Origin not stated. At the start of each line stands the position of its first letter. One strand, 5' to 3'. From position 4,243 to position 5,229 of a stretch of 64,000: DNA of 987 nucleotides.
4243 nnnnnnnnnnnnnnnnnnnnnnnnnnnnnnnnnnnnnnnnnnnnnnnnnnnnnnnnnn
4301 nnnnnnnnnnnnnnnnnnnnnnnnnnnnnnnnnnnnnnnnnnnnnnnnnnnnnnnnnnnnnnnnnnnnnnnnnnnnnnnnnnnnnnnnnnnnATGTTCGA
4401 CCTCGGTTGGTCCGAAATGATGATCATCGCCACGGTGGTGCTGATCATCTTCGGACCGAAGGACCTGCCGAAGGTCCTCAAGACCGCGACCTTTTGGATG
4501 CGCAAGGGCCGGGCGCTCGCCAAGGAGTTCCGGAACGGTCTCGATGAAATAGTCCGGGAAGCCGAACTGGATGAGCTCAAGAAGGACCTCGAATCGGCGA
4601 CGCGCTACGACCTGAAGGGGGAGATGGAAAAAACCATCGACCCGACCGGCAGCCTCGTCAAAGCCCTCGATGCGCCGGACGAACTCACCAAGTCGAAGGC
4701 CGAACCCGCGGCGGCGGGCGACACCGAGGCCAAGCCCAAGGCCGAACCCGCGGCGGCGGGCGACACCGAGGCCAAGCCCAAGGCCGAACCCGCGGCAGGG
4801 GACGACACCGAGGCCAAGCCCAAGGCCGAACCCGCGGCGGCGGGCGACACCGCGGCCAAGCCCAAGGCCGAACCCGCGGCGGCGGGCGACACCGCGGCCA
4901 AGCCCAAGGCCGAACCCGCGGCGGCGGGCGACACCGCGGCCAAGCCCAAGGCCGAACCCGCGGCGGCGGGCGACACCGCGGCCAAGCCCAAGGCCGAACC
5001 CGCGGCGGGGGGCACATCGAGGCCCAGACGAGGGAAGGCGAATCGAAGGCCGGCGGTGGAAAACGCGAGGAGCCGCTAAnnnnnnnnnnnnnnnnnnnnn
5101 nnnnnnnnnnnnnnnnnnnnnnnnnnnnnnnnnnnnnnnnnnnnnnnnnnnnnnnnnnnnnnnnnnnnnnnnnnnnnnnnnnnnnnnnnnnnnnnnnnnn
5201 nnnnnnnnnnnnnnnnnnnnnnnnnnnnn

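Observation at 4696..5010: TatB with a 7-copy 14-residue tandem repeat (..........[E/A]AKP) replacing the usual unstructured C-terminus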

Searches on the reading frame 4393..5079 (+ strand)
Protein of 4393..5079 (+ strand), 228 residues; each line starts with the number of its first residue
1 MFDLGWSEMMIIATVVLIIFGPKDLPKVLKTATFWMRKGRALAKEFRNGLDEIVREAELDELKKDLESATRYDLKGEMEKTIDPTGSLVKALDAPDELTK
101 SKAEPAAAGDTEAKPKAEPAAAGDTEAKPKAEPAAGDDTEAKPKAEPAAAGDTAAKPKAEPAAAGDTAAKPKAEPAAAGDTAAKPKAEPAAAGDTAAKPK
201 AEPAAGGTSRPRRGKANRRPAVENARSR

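Call 4: search_protein_families(library=ncbifam, proteins=[window:4393-5079:+])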
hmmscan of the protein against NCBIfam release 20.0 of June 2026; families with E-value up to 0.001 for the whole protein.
window:4393-5079:+ (228 aa): 9 families
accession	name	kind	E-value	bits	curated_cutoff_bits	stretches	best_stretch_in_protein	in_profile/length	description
TIGR01410.1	tatB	equivalog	1.2e-18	67.4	56.5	1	2-80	1-79/80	Sec-independent protein translocase protein TatB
NF002377.0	PRK01371.1-4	equivalog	1.6e-10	41.4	96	1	1-66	1-66/119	sec-independent translocase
NF011429.0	PRK14857.1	equivalog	4.1e-09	36.7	77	1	1-78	3-81/91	TatA/E family twin arginine-targeting protein translocase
NF011430.0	PRK14861.1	subfamily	5.2e-08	32.3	62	1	2-64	3-58/61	twin arginine translocase protein A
NF001212.0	PRK00182.1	equivalog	1.7e-07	31.7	195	1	3-165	4-158/165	Sec-independent protein translocase subunit TatB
TIGR01411.1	tatAE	subfamily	1.6e-06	27.6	53.9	1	4-52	2-43/47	twin-arginine translocase TatA/TatE family subunit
NF047941.1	TatB_Rickett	equivalog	2.7e-06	27.5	75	1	1-56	1-56/84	Sec-independent protein translocase subunit TatB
NF003400.0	PRK04654.1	equivalog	4.4e-05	23.4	211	1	1-204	1-207/214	sec-independent translocase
NF002374.0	PRK01371.1-1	equivalog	0.00012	22.5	162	1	3-142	4-135/152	sec-independent translocase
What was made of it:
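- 4393..5079 (+): tatB coding sequence (228 aa) containing the repeat. TIGR01410 tatB 67.4 bits against cut-off 56.5, matching residues 2-80 (call 4).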

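Call 5: search_protein_families(library=pfam, proteins=[window:4393-5079:+], max_evalue=0.01)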
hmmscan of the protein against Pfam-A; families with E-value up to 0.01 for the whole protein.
window:4393-5079:+ (228 aa): 1 family
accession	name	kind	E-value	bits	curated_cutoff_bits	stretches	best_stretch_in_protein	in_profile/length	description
PF02416.21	TatA_B_E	-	3.6e-07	29.8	21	1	4-32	1-29/53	mttA/Hcf106 family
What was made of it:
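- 4393..5079 (+): PF02416 (call 5).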

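Call 7: find_homologous_proteins(query=window:4393-5079:+)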
Query window:4393-5079:+ (228 aa): 546 proteins with E <= 0.001 among 8000 candidates; the best 120 are listed.
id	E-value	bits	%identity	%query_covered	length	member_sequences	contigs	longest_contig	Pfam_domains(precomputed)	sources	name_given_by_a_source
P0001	2.3e-100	353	79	100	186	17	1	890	PF02416.22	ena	-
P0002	9.0e-88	312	88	61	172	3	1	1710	PF02416.22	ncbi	-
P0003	1.1e-32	132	46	71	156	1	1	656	PF02416.22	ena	-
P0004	2.4e-32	131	57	42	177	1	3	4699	PF02416.22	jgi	jgi:sec-independent protein translocase protein TatB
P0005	1.1e-31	129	54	42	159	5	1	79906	PF02416.22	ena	-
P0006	2.5e-31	128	54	42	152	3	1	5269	PF02416.22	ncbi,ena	-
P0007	1.0e-30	126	40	88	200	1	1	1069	PF02416.22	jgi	jgi:sec-independent protein translocase protein TatB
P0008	1.3e-30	125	46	56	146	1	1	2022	PF02416.22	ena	-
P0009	1.3e-30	125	59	41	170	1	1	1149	PF02416.22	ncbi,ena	-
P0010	1.6e-30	125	56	43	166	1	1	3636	PF02416.22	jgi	jgi:sec-independent protein translocase protein TatB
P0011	2.4e-30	124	55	41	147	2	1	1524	PF02416.22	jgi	jgi:sec-independent protein translocase protein TatB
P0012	3.2e-30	124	44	88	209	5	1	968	PF02416.22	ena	-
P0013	3.6e-30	124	54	42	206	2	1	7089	PF02416.22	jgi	jgi:sec-independent protein translocase protein TatB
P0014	4.9e-30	123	44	83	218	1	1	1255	PF02416.22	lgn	-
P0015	4.9e-30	123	47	52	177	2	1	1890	PF02416.22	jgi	jgi:sec-independent protein translocase protein TatB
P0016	5.0e-30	123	44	88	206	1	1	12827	PF02416.22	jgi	jgi:sec-independent protein translocase protein TatB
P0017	5.1e-30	123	53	41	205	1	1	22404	PF02416.22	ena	-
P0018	5.5e-30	123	55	42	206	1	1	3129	PF02416.22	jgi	jgi:sec-independent protein translocase protein TatB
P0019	7.5e-30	123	41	85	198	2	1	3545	PF02416.22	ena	-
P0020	8.1e-30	123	45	76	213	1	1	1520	PF02416.22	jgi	jgi:sec-independent protein translocase protein TatB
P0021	8.7e-30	123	42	59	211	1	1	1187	PF02416.22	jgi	jgi:sec-independent protein translocase protein TatB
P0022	9.4e-30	122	54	42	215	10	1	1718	PF02416.22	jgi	jgi:sec-independent protein translocase protein TatB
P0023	1.1e-29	122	50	50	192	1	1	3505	PF02416.22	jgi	jgi:sec-independent protein translocase protein TatB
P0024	1.1e-29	122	43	83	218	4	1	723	PF02416.22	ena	-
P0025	1.3e-29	122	42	83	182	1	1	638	PF02416.22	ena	-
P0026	2.3e-29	121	43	88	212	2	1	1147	PF02416.22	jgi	jgi:sec-independent protein translocase protein TatB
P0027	2.5e-29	121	54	42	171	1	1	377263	PF02416.22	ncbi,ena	-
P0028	4.5e-29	120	52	41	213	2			PF02416.22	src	-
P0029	7.2e-29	120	40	82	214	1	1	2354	PF02416.22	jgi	jgi:sec-independent protein translocase protein TatB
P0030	8.5e-29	119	59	41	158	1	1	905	PF02416.22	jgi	jgi:sec-independent protein translocase protein TatB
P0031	9.6e-29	119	49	41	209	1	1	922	PF02416.22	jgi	jgi:sec-independent protein translocase protein TatB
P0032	1.2e-28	119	53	41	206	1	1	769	PF02416.22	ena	-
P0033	1.4e-28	119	46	59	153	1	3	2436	PF02416.22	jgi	jgi:sec-independent protein translocase protein TatB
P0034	1.5e-28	118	48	42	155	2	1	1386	PF02416.22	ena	-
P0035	1.5e-28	118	47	47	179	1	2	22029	PF02416.22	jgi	jgi:sec-independent protein translocase protein TatB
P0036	2.0e-28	118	45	42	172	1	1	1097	PF02416.22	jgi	jgi:sec-independent protein translocase protein TatB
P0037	2.0e-28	118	45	42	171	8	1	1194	PF02416.22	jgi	-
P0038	2.2e-28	118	50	42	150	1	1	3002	PF02416.22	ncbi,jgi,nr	ncbi:MAG TPA: Sec-independent protein translocase protein TatB [Stellaceae bacterium]|jgi:sec-indepe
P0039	2.5e-28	118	41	66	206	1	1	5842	PF02416.22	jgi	jgi:sec-independent protein translocase protein TatB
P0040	2.5e-28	118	42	75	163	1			PF02416.22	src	-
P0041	3.0e-28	118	46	42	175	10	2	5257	PF02416.22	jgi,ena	jgi:sec-independent protein translocase protein TatB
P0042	3.0e-28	118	52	41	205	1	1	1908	PF02416.22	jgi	jgi:sec-independent protein translocase protein TatB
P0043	4.0e-28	117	46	53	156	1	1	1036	PF02416.22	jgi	-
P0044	4.5e-28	117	40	82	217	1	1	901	PF02416.22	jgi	jgi:sec-independent protein translocase protein TatB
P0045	4.9e-28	117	40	89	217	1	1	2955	PF02416.22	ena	-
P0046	6.1e-28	117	39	90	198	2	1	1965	PF02416.22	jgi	jgi:sec-independent protein translocase protein TatB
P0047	7.1e-28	116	48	42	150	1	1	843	PF02416.22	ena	-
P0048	7.3e-28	116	51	42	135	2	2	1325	PF02416.22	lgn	-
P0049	7.6e-28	116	39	89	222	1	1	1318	PF02416.22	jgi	jgi:sec-independent protein translocase protein TatB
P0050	7.6e-28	116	51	41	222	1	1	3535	PF02416.22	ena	-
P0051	7.9e-28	116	39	93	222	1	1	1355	PF02416.22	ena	-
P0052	8.4e-28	116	53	39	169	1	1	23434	PF02416.22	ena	-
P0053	8.9e-28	116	52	41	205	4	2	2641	PF02416.22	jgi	jgi:sec-independent protein translocase protein TatB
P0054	9.8e-28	116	39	89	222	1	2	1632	PF02416.22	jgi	jgi:sec-independent protein translocase protein TatB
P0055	1.0e-27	116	51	41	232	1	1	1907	PF02416.22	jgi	jgi:sec-independent protein translocase protein TatB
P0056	1.2e-27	116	40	86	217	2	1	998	PF02416.22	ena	-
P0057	1.5e-27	115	51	41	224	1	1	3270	PF02416.22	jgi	jgi:sec-independent protein translocase protein TatB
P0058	1.5e-27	115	43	65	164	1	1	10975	PF02416.22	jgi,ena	-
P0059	1.6e-27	115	40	76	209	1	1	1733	PF02416.22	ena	-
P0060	1.8e-27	115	46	42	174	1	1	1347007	PF02416.22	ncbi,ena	-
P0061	1.9e-27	115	52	42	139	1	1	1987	PF02416.22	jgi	jgi:sec-independent protein translocase protein TatB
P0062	2.0e-27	115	51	41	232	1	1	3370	PF02416.22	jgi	jgi:sec-independent protein translocase protein TatB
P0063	2.7e-27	114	44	59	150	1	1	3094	PF02416.22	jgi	jgi:sec-independent protein translocase protein TatB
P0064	3.1e-27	114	41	93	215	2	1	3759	PF02416.22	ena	-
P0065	3.4e-27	114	52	41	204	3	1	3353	PF02416.22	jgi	jgi:sec-independent protein translocase protein TatB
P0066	3.6e-27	114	41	93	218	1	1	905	PF02416.22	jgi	-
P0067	5.0e-27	114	49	64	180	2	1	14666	PF02416.22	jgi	jgi:sec-independent protein translocase protein TatB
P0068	5.3e-27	113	47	42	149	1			PF02416.22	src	-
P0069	5.9e-27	113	41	88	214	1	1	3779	PF02416.22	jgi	jgi:sec-independent protein translocase protein TatB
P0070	8.3e-27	113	41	77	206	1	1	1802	PF02416.22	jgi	jgi:sec-independent protein translocase protein TatB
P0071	8.5e-27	113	43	60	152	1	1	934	PF02416.22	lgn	-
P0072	9.0e-27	113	41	95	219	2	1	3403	PF02416.22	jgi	jgi:sec-independent protein translocase protein TatB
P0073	1.1e-26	112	51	41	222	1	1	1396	PF02416.22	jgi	jgi:sec-independent protein translocase protein TatB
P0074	1.2e-26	112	51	41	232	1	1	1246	PF02416.22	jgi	-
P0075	1.5e-26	112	51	41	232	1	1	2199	PF02416.22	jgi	jgi:sec-independent protein translocase protein TatB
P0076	2.3e-26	111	48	42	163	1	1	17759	PF02416.22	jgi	jgi:sec-independent protein translocase protein TatB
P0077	2.4e-26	111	48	42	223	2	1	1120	PF02416.22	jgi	jgi:sec-independent protein translocase protein TatB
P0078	2.6e-26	111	51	41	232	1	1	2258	PF02416.22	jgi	-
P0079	3.3e-26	111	48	42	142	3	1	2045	PF02416.22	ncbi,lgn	-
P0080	3.6e-26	111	45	51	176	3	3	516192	PF02416.22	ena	-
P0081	7.0e-26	110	38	89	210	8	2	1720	PF02416.22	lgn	-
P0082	2.3e-25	108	44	71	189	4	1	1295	PF02416.22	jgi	jgi:sec-independent protein translocase protein TatB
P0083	3.4e-25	108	41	51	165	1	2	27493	PF02416.22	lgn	-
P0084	5.2e-25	107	47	45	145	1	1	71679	PF02416.22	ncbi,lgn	-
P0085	1.3e-24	106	43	54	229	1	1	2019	PF02416.22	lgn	-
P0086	1.7e-24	105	44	71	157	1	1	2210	PF02416.22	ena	-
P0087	2.1e-24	105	36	78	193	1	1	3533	PF02416.22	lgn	-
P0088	2.9e-24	104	41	47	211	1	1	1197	PF02416.22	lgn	-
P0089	3.8e-24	104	44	42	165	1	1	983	PF02416.22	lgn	-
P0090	7.4e-24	103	35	69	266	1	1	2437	PF02416.22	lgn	-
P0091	7.9e-24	103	49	42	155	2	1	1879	PF02416.22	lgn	-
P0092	1.3e-23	102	34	89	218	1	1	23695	PF02416.22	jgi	-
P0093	1.6e-23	102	44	53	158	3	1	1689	PF02416.22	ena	-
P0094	1.6e-23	102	49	40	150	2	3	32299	PF02416.22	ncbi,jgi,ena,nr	ncbi:MAG TPA: Sec-independent protein translocase protein TatB [Methylomirabilota bacterium]|nr:Sec-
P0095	1.9e-23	102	40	60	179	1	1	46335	PF02416.22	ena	-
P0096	2.4e-23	101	40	71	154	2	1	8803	PF02416.22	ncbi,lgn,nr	ncbi:MAG: Sec-independent protein translocase protein TatB [Sneathiella sp.]|nr:Sec-independent prot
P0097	3.4e-23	101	47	43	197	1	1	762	PF02416.22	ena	-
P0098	6.0e-23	100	44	45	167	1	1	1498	PF02416.22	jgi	jgi:sec-independent protein translocase protein TatB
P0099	1.3e-22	99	47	43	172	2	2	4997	PF02416.22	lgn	-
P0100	6.9e-22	97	43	41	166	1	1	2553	PF02416.22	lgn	-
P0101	2.0e-21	95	48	38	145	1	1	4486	PF02416.22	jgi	jgi:sec-independent protein translocase protein TatB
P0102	2.9e-21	95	38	51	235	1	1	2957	PF02416.22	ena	-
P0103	3.0e-21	95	44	41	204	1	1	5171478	PF02416.22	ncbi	-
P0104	4.5e-21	94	44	41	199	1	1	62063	PF02416.22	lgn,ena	-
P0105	5.8e-21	94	36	87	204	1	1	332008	PF02416.22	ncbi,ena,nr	ncbi:MAG: Sec-independent protein translocase protein TatB [Rhizobiaceae bacterium]|nr:Sec-independe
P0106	6.8e-21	93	35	70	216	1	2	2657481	PF02416.22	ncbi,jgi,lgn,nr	ncbi:twin-arginine translocase subunit TatB [Ochrobactrum sp. GRS2]|nr:twin-arginine translocase sub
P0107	1.2e-20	93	35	85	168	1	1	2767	PF02416.22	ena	-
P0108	2.0e-20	92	34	88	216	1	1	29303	PF02416.22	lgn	-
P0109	2.2e-20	92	38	54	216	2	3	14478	PF02416.22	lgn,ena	-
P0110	2.3e-20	92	35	90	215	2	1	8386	PF02416.22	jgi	-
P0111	2.5e-20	92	45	38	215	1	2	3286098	PF02416.22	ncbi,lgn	-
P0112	2.8e-20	91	45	38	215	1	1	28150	PF02416.22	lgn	-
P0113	3.1e-20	91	42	37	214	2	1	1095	PF02416.22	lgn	-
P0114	3.1e-20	91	35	70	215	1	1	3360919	PF02416.22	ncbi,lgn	-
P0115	3.4e-20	91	34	70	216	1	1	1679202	PF02416.22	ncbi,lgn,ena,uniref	ncbi:Sec-independent protein translocase protein TatB [Pseudochrobactrum lubricantis]|uniref:Sec-ind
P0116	3.4e-20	91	36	70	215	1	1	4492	PF02416.22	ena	-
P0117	3.6e-20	91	37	54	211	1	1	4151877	PF02416.22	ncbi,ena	-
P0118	4.3e-20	91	45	38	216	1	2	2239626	PF02416.22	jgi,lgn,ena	-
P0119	4.4e-20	91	45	38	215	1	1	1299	PF02416.22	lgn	-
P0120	4.8e-20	91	39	37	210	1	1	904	PF02416.22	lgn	-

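Call 10: find_encoding_contigs(protein=window:4393-5079:+, flank=3000, max_places=6)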
Protein window:4393-5079:+ (228 aa): no gene with exactly this product is on record in the collection.

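Call 11: find_encoding_contigs(protein=P0001, flank=3000, max_places=6)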
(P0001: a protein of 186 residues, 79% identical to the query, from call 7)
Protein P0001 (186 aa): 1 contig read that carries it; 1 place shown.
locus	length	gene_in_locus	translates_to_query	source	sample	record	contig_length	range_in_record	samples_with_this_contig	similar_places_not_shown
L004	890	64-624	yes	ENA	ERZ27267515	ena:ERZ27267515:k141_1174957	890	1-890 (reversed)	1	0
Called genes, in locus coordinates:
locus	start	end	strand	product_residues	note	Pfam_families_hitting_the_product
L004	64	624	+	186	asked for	PF02416:TatA_B_E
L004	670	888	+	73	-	?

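Call 12: find_encoding_contigs(protein=P0002, flank=3000, max_places=6)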
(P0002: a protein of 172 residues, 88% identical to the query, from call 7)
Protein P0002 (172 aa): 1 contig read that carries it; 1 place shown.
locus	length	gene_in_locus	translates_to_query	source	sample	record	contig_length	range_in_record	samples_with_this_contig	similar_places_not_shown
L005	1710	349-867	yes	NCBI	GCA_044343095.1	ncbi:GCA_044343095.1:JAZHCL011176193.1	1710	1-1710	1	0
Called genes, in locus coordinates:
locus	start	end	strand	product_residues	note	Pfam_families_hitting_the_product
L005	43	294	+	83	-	PF02416:TatA_B_E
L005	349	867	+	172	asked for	PF02416:TatA_B_E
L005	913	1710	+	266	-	?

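Call 14: list_cluster_members(proteins=[P0001, P0002])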
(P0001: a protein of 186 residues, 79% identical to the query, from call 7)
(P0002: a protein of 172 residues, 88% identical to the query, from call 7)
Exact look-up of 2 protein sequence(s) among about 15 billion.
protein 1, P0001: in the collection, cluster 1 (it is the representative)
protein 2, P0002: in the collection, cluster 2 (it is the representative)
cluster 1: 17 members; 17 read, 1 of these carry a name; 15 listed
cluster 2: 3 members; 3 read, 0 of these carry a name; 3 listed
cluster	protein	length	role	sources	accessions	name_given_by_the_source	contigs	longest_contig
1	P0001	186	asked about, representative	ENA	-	-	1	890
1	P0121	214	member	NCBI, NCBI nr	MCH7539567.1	MAG: twin-arginine translocase subunit TatB [Proteobacteria bacterium] | twin-arginine translocase subunit TatB [Pseudomonadota bacterium]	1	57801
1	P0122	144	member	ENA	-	-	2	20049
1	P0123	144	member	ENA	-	-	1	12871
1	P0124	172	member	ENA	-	-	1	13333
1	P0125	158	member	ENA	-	-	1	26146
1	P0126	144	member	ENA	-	-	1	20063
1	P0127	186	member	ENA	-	-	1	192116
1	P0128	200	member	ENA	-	-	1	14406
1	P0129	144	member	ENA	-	-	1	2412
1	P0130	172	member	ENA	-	-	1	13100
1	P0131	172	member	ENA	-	-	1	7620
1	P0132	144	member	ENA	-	-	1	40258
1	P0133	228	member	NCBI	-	-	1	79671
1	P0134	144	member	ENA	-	-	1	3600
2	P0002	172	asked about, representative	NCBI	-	-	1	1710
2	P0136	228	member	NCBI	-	-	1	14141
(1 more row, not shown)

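Call 17: find_encoding_contigs(protein=P0133, flank=5000, max_places=4)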
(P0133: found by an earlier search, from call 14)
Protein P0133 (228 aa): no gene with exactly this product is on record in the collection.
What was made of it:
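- Tried and rejected: (2) Calls 10 and 17: exact look-ups of the window's TatB (identical to P0133) found no indexed contig, so the source record could not be read.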

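Call 18: find_encoding_contigs(protein=P0121, flank=5000, max_places=4)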
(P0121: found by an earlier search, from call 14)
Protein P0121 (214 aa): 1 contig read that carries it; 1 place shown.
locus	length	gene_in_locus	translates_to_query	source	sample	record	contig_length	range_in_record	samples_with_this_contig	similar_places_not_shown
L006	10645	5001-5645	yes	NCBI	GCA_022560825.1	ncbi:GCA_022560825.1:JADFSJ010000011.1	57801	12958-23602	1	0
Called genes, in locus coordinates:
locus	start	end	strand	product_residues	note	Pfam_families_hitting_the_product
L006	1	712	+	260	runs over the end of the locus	PF02616:SMC_ScpA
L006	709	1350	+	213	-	PF04079:SMC_ScpB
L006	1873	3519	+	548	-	PF00528:BPD_transp_1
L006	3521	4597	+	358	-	PF00005:ABC_tran, PF13304:AAA_21 (faint), PF08402:TOBE_2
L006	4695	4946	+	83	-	PF02416:TatA_B_E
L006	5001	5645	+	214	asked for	PF02416:TatA_B_E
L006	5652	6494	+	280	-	PF00902:TatC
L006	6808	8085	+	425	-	PF02403:Seryl_tRNA_N, PF00587:tRNA-synt_2b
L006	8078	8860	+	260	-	PF01975:SurE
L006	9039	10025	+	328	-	PF01476:LysM, PF23473:LysM3_LYK4_5 (faint), PF01476:LysM, PF01551:Peptidase_M23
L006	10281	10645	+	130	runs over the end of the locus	PF02699:YajC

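Call 19: find_encoding_contigs(protein=P0127, flank=5000, max_places=4)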
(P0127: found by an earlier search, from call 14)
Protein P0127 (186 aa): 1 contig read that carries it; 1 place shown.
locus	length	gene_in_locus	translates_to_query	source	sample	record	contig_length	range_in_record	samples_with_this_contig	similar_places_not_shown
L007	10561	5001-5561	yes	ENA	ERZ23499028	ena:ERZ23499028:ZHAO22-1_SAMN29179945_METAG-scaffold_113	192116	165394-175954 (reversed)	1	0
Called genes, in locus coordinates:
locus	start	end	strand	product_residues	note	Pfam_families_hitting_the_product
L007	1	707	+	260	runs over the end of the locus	PF02616:SMC_ScpA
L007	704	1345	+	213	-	PF04079:SMC_ScpB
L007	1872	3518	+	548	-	PF00528:BPD_transp_1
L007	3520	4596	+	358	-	PF00005:ABC_tran, PF13304:AAA_21 (faint), PF08402:TOBE_2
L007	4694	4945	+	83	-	PF02416:TatA_B_E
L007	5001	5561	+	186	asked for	PF02416:TatA_B_E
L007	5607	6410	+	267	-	PF00902:TatC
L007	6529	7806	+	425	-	PF02403:Seryl_tRNA_N, PF00587:tRNA-synt_2b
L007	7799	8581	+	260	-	PF01975:SurE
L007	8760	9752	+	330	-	PF01476:LysM, PF23473:LysM3_LYK4_5 (faint), PF01476:LysM, PF01551:Peptidase_M23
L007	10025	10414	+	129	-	PF02699:YajC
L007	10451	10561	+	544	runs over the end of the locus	PF07549:Sec_GG (weak), PF21760:SecD_1st, PF22599:SecDF_P1_head, PF02355:SecD_SecF_C, PF03176:MMPL (weak)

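Call 20: find_encoding_contigs(protein=P0136, flank=5000, max_places=4)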
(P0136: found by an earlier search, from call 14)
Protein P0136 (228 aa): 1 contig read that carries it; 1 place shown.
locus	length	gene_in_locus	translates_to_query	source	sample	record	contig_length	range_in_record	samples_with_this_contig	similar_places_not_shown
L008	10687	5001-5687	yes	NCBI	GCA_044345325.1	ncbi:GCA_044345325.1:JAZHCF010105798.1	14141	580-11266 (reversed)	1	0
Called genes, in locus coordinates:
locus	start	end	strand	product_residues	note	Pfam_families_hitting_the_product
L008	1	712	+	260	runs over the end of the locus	PF02616:SMC_ScpA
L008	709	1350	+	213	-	PF04079:SMC_ScpB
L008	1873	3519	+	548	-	PF00528:BPD_transp_1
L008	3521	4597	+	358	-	PF00005:ABC_tran, PF13304:AAA_21 (faint), PF08402:TOBE_2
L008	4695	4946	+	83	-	PF02416:TatA_B_E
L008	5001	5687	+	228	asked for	PF02416:TatA_B_E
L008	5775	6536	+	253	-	PF00902:TatC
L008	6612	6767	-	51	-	-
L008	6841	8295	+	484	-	PF02403:Seryl_tRNA_N, PF00587:tRNA-synt_2b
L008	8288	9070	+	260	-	PF01975:SurE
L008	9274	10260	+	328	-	PF01476:LysM, PF23473:LysM3_LYK4_5 (faint), PF01476:LysM, PF01551:Peptidase_M23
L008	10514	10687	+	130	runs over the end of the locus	PF02699:YajC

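Call 21: find_encoding_contigs(protein=P0128, flank=5000, max_places=4)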
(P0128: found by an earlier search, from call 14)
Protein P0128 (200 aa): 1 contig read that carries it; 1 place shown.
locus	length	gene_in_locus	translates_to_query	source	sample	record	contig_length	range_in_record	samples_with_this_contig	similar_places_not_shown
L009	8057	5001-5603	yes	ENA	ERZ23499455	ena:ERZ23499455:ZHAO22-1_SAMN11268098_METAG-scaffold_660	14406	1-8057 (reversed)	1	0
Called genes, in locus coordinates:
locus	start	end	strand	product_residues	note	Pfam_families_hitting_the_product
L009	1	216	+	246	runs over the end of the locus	PF02163:Peptidase_M50 (weak)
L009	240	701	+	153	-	PF02616:SMC_ScpA (weak)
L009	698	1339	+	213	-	PF04079:SMC_ScpB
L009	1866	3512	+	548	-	PF00528:BPD_transp_1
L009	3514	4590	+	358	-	PF00005:ABC_tran, PF13304:AAA_21 (faint), PF08402:TOBE_2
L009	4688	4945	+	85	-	PF02416:TatA_B_E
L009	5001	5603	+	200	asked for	PF02416:TatA_B_E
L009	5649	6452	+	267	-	PF00902:TatC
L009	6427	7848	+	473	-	PF02403:Seryl_tRNA_N, PF00587:tRNA-synt_2b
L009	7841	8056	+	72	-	?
